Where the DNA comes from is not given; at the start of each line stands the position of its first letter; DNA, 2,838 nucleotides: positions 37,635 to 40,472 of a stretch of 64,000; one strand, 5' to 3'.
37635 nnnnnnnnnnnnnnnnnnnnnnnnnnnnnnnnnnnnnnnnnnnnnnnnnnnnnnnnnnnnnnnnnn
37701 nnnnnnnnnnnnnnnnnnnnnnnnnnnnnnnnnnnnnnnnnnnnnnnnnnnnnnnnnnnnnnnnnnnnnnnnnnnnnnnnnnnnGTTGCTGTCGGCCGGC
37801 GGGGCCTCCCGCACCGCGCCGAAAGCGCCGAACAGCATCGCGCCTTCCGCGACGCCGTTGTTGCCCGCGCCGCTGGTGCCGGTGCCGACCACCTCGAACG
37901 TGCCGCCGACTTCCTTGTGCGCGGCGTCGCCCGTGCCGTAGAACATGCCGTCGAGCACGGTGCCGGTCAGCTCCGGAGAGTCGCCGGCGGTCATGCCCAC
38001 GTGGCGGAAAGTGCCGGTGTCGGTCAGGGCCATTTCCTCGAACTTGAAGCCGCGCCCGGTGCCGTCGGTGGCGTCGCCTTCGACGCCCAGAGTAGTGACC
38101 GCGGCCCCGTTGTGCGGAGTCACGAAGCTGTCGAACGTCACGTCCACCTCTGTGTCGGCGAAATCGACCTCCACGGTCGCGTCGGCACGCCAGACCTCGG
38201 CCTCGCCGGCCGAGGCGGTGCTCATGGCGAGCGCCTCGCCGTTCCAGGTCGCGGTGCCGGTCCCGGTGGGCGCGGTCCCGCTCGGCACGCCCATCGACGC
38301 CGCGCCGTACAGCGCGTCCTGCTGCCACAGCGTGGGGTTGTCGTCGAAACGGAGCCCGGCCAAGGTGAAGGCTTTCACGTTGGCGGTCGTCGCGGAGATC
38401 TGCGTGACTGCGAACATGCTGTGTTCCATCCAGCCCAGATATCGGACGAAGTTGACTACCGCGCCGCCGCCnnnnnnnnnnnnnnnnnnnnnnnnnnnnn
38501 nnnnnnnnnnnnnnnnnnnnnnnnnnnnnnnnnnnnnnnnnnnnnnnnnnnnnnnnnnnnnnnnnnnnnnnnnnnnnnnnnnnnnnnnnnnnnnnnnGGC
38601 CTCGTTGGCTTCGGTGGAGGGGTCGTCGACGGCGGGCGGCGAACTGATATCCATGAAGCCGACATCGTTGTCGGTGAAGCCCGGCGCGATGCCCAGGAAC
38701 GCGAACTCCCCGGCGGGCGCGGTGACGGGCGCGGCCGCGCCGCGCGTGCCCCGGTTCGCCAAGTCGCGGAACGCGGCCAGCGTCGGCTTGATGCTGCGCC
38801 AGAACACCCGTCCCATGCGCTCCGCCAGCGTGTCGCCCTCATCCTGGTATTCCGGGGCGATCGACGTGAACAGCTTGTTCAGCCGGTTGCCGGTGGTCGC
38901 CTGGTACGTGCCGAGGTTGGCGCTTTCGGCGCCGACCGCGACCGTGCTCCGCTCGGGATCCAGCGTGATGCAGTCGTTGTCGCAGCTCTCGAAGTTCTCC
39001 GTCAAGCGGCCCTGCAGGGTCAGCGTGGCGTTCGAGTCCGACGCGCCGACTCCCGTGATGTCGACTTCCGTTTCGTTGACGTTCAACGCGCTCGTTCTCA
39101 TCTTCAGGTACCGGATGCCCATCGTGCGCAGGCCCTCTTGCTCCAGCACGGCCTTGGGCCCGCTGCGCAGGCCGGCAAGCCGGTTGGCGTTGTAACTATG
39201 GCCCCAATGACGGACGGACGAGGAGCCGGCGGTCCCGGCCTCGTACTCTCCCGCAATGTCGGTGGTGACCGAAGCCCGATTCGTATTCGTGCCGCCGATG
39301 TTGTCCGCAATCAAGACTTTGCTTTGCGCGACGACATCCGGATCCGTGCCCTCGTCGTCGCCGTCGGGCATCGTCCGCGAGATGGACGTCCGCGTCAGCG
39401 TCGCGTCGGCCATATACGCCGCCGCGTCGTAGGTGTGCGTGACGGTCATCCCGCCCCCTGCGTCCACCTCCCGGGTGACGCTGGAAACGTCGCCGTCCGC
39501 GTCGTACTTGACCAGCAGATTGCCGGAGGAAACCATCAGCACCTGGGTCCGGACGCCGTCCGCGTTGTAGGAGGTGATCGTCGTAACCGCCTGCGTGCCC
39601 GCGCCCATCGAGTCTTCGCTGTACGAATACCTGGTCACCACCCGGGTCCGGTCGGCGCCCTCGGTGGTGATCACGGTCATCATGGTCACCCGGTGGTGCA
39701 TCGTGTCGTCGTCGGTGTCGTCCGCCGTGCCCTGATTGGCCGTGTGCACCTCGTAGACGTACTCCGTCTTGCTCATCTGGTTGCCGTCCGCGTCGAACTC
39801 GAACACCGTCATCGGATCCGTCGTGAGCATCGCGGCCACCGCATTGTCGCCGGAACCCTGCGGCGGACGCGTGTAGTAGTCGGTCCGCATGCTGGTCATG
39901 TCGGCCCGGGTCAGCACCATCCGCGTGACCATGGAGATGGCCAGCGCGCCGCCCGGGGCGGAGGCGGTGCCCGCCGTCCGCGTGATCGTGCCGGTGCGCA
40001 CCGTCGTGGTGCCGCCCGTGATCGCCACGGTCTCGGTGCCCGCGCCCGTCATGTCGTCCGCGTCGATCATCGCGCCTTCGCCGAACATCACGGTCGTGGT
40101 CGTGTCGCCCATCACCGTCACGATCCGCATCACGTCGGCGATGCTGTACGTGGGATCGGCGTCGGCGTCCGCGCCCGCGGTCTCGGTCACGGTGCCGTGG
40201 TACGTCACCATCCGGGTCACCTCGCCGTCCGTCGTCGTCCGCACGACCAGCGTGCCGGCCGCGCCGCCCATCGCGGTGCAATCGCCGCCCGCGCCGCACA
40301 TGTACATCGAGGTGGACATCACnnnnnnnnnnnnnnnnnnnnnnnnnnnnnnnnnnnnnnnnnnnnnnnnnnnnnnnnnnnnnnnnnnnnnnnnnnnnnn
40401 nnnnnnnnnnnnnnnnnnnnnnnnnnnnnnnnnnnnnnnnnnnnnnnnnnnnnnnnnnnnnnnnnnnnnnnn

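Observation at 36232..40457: Slam + ~890-aa surface lipoprotein pair; the lipoprotein has a TbpB/fHbp-like C-terminal barrel and an unusually long body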

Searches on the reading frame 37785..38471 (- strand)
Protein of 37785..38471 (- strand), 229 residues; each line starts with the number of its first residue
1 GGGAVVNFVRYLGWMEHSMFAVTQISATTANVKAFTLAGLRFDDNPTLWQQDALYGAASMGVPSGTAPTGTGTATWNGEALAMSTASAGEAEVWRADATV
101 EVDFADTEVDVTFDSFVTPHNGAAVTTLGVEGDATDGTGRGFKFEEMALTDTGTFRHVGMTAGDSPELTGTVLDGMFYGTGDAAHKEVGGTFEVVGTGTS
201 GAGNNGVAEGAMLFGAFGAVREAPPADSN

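Call 26: search_solved_structures(query=A1, max_evalue=10, show_alignments=2)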
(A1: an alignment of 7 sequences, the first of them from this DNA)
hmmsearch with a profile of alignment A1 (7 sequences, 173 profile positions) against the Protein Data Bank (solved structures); distinct sequences matched with E-value up to 10: 26.
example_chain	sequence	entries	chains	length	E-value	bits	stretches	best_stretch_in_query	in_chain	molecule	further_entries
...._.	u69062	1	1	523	3e-05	27.2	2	138-172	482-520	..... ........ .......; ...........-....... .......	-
3pqs_A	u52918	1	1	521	5.9e-05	26.3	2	138-172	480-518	transferrin-binding protein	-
4o3z_A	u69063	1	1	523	6e-05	26.3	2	138-172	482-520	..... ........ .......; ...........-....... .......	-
4o49_A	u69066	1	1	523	7e-05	26.1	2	138-172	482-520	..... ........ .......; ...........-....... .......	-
4qq1_A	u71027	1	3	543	8.1e-05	25.8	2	56-172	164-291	Transferrin-binding protein 2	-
4o4x_A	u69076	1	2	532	0.0002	24.6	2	124-172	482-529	TbpB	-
4o4u_A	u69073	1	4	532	0.00021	24.5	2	124-172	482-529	TbpB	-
3pqu_A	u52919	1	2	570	0.00059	23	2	91-172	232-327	Transferrin binding protein B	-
4o3w_A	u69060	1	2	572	0.0006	23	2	91-172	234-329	Transferrin binding protein B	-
3hol_A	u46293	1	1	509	0.0019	21.4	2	139-171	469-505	TbpB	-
5kkx_A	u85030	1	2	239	0.0044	20.2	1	108-172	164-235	TbpB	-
9dc4_B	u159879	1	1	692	0.01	19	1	39-172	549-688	Transferrin-binding protein B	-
9yz4_B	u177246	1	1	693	0.01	19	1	39-172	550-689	Transferrin-binding protein B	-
9clt_B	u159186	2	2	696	0.01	19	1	39-172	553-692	Transferrin-binding protein B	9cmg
9clm_B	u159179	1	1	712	0.011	19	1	39-172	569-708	Transferrin Binding Protein B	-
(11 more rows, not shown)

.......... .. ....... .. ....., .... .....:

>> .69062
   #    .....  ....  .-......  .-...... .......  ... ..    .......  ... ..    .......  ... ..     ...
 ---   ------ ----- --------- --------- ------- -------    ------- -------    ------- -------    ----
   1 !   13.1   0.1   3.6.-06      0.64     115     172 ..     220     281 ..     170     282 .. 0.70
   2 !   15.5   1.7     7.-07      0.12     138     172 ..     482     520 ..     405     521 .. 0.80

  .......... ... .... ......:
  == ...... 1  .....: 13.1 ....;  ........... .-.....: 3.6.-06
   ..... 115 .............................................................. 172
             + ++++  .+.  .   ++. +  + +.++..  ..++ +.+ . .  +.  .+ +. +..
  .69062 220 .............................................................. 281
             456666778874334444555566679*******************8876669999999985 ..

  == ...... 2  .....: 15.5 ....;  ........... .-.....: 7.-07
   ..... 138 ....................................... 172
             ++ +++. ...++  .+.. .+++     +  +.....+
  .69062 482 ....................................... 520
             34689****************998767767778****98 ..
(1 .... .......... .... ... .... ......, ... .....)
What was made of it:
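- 37785..38594 (-): C-terminal handle plus eight-stranded TbpB-type barrel (residues about 622-891; barrel strands about 735-883, i.e. 37809-38255). Profile A1 against the PDB finds TbpB at 3e-5 (call 26).
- On Slam-dependent surface lipoprotein (TbpBBD-lip cargo): Profile A1 finds TbpB at E=3e-5, plus NHBA and LbpB (call 26).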

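Call 27: find_homologous_proteins(query=A1, max_evalue=0.00001)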
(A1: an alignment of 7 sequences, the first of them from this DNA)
Query A1 (7 sequences) (229 aa, profile of the alignment): 59 proteins with E <= 0.00001 among 8000 candidates.
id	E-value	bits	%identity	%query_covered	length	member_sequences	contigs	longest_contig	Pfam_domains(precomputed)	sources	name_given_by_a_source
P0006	4.7e-58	214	28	82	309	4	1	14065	-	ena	-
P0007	3.5e-57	211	29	82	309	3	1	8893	-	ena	-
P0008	8.8e-54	200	30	79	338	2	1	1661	-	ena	-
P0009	6.9e-51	191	28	79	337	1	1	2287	PF01298.25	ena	-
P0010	4.4e-50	188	28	83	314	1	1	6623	-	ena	-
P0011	1.2e-48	183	30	83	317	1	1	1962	PF01298.25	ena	-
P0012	7.5e-48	181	28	80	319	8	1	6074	PF01298.25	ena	-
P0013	5.7e-47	178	31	83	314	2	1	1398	-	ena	-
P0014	9.9e-47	177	28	79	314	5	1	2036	PF01298.25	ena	-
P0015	1.5e-46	176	30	79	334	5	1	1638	PF01298.25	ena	-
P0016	3.8e-45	172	31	46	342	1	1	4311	-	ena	-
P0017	5.4e-45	171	29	79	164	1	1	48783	-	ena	-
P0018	3.6e-43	165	29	80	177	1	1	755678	-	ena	-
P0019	3.1e-40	156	26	79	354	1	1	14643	-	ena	-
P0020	3.9e-39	152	29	82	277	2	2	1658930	PF01298.25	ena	-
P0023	2.2e-36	143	24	81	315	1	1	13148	PF01298.25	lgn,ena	-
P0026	1.6e-35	141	28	93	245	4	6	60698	PF01298.25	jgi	-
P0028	4.1e-35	139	25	95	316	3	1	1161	PF01298.25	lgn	-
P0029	6.7e-35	139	26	96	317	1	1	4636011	-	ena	-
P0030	1.3e-34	138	28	92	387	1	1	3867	PF01298.25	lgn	-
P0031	8.4e-34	135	26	93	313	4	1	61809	PF01298.25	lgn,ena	-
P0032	1.1e-33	135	34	45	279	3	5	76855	PF01298.25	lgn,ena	-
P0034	1.6e-33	134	29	92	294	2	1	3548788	-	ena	-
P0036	8.3e-33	132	29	80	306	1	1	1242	PF01298.25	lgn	-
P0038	1.2e-32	131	28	93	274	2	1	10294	PF01298.25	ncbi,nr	ncbi:MAG: hypothetical protein OXI20_14600 [Rhodospirillales bacterium]|nr:hypothetical protein [Rho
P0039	1.2e-32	131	27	96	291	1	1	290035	PF01298.25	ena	-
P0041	2.6e-32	130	26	95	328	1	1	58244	PF01298.25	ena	-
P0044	8.0e-30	122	28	92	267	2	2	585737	PF01298.25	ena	-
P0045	1.7e-29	121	27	96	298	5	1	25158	PF01298.25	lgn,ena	-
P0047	5.3e-29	119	29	92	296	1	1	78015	PF01298.25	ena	-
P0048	5.8e-29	119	26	79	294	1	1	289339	PF01298.25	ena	-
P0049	5.7e-28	116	26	80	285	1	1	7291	PF01298.25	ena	-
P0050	1.2e-27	115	28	80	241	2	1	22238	PF01298.25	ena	-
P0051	2.1e-27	114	28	79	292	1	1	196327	PF01298.25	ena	-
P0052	9.1e-27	112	28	93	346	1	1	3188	PF01298.25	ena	-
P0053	2.1e-26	111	29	92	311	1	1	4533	PF01298.25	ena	-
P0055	2.5e-24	104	25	72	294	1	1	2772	PF01298.25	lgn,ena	-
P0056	4.6e-24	103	33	72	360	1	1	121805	PF01298.25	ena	-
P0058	9.7e-24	102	29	91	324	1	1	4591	PF01298.25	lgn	-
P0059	1.9e-22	98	28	84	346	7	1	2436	PF01298.25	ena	-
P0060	3.8e-22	97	26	79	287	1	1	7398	PF01298.25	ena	-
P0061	3.9e-22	97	28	60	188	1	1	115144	PF01298.25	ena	-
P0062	2.3e-15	75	34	29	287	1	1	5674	PF01298.25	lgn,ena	-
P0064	2.0e-6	46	34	27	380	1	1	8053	PF08794.17,PF01298.25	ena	-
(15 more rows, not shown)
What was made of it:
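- On Slam-dependent surface lipoprotein (TbpBBD-lip cargo): About half of its family relatives pass (call 27).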

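Call 31: find_encoding_contigs(protein=P0029, flank=6000, max_places=2)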
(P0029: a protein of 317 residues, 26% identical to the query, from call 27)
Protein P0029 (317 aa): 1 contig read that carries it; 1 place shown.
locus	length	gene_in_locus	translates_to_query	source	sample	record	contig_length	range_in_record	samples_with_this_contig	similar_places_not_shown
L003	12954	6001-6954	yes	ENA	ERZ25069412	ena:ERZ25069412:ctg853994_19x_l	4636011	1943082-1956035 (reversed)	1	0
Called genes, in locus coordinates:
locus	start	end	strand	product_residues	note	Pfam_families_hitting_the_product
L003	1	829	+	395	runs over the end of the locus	PF01743:PolyA_pol, PF12627:PolyA_pol_RNAbd, PF12626:PolyA_pol_arg_C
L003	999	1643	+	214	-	PF01712:dNK, PF02223:Thymidylate_kin (faint), PF13238:AAA_18 (faint), PF13671:AAA_33 (faint)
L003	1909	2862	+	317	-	-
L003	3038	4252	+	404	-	PF05685:Uma2 (weak)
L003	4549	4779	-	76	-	-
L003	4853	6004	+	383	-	-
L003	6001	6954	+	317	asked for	-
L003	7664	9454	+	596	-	-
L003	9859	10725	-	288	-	PF03050:DDE_Tnp_IS66, PF13817:DDE_Tnp_IS66_C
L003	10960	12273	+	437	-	PF02899:Phage_int_SAM_1, PF00589:Phage_integrase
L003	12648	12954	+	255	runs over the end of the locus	PF01510:Amidase_2, PF01471:PG_binding_1, PF09374:PG_binding_3 (faint)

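Call 33: find_encoding_contigs(protein=P0034, flank=6000, max_places=2)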
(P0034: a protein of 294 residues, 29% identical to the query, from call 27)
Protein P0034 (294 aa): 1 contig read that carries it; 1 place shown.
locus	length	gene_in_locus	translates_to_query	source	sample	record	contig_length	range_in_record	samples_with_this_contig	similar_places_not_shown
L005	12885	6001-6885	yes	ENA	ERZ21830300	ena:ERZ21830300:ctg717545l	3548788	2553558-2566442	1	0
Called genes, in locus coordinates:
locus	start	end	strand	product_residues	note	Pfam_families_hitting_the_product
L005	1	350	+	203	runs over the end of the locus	PF01327:Pep_deformylase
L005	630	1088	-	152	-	PF13577:SnoaL_4, PF12680:SnoaL_2 (weak)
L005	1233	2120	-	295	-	PF09084:NMT1 (weak)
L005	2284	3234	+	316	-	PF12760:Zn_ribbon_IS1595, PF12762:DDE_Tnp_IS1595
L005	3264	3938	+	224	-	-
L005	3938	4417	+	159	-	PF01850:PIN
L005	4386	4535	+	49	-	-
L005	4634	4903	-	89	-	-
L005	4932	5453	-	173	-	-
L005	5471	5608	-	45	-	-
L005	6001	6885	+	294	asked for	-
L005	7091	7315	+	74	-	-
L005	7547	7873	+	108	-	-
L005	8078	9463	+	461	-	PF06782:UPF0236 (faint)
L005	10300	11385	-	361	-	PF03576:Peptidase_S58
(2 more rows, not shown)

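Call 35: search_protein_families(library=pfam, proteins=[L003:7664-9454:+, L003:4853-6004:+, L003:1909-2862:+], max_evalue=0.01)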
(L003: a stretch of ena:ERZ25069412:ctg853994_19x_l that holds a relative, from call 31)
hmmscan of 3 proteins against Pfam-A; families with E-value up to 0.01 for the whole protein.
L003:7664-9454:+ (596 aa): 0 families

L003:4853-6004:+ (383 aa): 0 families

L003:1909-2862:+ (317 aa): 0 families

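Call 69: search_protein_families(library=pfam, proteins=[window:37785-38471:-], max_evalue=10)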
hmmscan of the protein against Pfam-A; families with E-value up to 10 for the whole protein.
seq(229 aa): 2 families
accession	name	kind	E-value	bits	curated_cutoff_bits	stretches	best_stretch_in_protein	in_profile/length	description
PF01298.24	TbpB_B_D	-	0.017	16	26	1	71-221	4-126/126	C-lobe and N-lobe beta barrels of Tf-binding protein B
PF02154.20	FliM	-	0.31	11.4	27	1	91-137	128-174/192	Flagellar motor switch protein FliM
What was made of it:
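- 37785..38594 (-): PF01298 on the isolated domain gives E=0.017 over profile positions 4-126 of 126, below cutoff (call 69).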

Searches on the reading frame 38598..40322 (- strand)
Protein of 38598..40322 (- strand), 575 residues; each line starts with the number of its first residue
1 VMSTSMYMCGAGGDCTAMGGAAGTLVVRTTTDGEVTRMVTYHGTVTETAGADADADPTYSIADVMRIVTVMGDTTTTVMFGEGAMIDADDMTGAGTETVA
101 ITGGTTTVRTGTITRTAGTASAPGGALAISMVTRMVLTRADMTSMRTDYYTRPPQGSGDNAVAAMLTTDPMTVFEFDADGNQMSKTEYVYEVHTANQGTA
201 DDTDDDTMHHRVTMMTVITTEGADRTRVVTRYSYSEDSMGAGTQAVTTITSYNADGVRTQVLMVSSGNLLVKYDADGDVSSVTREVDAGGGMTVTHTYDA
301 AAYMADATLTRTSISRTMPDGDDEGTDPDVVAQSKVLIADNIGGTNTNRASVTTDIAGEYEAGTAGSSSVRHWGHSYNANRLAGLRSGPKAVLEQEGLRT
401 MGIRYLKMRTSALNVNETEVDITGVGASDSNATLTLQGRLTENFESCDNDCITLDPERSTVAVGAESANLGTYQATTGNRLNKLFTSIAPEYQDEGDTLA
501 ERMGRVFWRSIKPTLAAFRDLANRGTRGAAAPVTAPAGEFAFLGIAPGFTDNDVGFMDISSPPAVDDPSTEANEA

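Call 92: search_solved_structures(query=A5, max_evalue=10)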
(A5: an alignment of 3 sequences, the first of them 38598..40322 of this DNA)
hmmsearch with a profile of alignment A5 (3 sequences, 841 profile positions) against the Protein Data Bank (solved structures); distinct sequences matched with E-value up to 10: 0.

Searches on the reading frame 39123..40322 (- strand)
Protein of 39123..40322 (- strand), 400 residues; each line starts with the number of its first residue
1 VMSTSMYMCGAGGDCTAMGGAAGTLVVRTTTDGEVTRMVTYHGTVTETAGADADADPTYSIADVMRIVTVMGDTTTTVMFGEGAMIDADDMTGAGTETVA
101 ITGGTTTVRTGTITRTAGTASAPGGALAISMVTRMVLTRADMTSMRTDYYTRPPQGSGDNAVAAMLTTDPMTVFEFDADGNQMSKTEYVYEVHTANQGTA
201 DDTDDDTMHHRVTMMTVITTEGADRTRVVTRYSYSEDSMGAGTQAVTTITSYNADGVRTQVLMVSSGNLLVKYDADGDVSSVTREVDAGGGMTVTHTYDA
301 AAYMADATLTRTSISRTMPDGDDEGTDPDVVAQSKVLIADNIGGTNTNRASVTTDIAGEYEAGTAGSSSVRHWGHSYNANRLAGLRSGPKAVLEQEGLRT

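Call 78: predict_structure(alignment_id=A4)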
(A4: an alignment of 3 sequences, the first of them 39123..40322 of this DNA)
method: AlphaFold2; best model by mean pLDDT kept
length: 400 residues; sequences in the alignment: 3
mean_pLDDT: 33.1   pTM: 0.27
mean pLDDT of the five models: 33.1, 32.1, 31.9, 31.3, 29.9
residues with pLDDT >= 90: 0; 70-90: 0; 50-70: 3; < 50: 397
segments of 3 or more residues with pLDDT < 50: 1-279, 285-400
pLDDT, mean of each block of 10 residues (from residue 1): 23 28 30 29 31 33 27 26 28 30 28 28 25 23 22 27 35 40 42 40 43 40 40 36 39 42 41 45 45 42 34 34 32 29 26 28 28 30 36 34
secondary structure, 60 per line:
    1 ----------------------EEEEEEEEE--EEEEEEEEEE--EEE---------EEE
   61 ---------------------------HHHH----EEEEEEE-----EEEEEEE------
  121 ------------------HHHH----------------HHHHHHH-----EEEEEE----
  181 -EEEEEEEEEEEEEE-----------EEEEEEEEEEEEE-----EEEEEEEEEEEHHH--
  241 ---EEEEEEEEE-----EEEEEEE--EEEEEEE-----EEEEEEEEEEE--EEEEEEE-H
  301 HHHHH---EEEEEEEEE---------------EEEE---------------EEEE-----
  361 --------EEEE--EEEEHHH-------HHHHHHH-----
elements in order: E23-31 E34-43 E46-48 E58-60 H88-91 E96-102 E108-114 H139-142 H159-165 E171-176 E182-195 E207-219 E225-235 E244-252 E258-264 E267-273 E279-289 E292-298 H300-305 E309-317 E333-336 E352-355 E369-372 E375-378 H389-395
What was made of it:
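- Tried and rejected: AF2 on the N-terminal body alone (residues 46-445, three sequences) gave a mean pLDDT of 33, which is unusable (call 78).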

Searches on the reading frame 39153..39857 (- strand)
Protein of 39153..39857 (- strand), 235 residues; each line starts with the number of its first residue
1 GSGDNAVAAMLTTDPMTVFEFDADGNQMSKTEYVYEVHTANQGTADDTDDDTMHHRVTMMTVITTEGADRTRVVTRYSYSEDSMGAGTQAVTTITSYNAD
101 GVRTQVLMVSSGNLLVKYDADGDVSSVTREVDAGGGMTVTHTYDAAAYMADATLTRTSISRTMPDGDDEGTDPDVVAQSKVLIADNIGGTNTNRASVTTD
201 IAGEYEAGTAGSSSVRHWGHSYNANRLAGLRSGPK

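Call 69: search_protein_families(library=pfam, proteins=[window:39153-39857:-], max_evalue=10)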
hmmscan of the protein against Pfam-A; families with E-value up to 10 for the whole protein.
seq(235 aa): 1 family
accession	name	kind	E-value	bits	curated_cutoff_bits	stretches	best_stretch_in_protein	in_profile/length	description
PF05593.20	RHS_repeat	-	0.07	14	22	1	118-146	1-25/38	RHS Repeat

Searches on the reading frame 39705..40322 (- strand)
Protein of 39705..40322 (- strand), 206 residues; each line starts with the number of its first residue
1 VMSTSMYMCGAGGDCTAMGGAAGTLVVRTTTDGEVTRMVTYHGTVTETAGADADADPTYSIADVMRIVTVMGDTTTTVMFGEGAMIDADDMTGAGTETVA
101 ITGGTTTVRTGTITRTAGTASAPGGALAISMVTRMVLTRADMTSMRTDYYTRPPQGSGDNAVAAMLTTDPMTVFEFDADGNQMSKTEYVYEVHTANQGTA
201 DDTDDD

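Call 69: search_protein_families(library=pfam, proteins=[window:39705-40322:-], max_evalue=10)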
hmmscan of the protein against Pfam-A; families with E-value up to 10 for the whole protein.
seq(206 aa): 1 family
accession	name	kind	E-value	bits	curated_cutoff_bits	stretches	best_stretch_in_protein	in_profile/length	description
PF13928.11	Flocculin_t3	-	0.04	14.8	21.9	1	9-41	9-41/45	Flocculin type 3 repeat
